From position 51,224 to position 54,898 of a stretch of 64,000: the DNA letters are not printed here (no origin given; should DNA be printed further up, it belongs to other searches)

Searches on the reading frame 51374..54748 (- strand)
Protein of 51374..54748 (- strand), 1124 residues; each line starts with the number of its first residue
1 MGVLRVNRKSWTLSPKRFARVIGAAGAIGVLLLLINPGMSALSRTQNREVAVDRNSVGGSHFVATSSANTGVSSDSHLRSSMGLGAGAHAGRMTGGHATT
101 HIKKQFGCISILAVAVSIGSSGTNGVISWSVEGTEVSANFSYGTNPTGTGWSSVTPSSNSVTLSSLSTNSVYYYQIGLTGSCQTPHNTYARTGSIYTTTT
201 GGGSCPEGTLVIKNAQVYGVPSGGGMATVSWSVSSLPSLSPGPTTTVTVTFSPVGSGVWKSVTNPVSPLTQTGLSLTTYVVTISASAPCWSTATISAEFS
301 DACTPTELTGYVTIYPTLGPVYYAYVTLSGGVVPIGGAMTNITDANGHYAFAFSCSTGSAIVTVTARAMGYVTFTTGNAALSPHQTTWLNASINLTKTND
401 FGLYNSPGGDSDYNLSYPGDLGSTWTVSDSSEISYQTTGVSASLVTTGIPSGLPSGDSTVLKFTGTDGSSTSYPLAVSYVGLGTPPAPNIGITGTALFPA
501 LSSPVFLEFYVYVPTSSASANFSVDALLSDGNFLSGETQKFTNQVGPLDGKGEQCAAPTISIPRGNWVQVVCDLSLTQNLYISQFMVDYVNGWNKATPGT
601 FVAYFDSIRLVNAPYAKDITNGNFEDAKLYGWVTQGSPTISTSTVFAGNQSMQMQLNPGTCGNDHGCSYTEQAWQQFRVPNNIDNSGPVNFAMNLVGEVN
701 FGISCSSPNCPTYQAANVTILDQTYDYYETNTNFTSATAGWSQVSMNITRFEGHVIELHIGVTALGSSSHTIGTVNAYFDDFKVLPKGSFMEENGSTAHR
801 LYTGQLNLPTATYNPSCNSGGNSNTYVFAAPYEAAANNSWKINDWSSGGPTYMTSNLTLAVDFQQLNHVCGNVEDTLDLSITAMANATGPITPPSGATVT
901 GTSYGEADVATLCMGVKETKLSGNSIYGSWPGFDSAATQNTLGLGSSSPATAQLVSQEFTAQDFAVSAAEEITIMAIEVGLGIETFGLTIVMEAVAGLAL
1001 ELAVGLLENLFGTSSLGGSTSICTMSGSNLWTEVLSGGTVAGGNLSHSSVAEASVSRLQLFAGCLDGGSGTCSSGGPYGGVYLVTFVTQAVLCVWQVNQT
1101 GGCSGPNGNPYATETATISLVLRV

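Call 55: search_protein_families(library=pfam, proteins=[window:51374-54748:-], max_evalue=0.001)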
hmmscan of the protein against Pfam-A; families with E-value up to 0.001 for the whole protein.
window:51374-54748:- (1124 aa): 1 family
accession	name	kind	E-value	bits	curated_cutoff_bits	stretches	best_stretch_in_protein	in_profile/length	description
PF13620.12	CarboxypepD_reg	-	0.00092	20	32.3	1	308-391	2-79/82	Carboxypeptidase regulatory-like domain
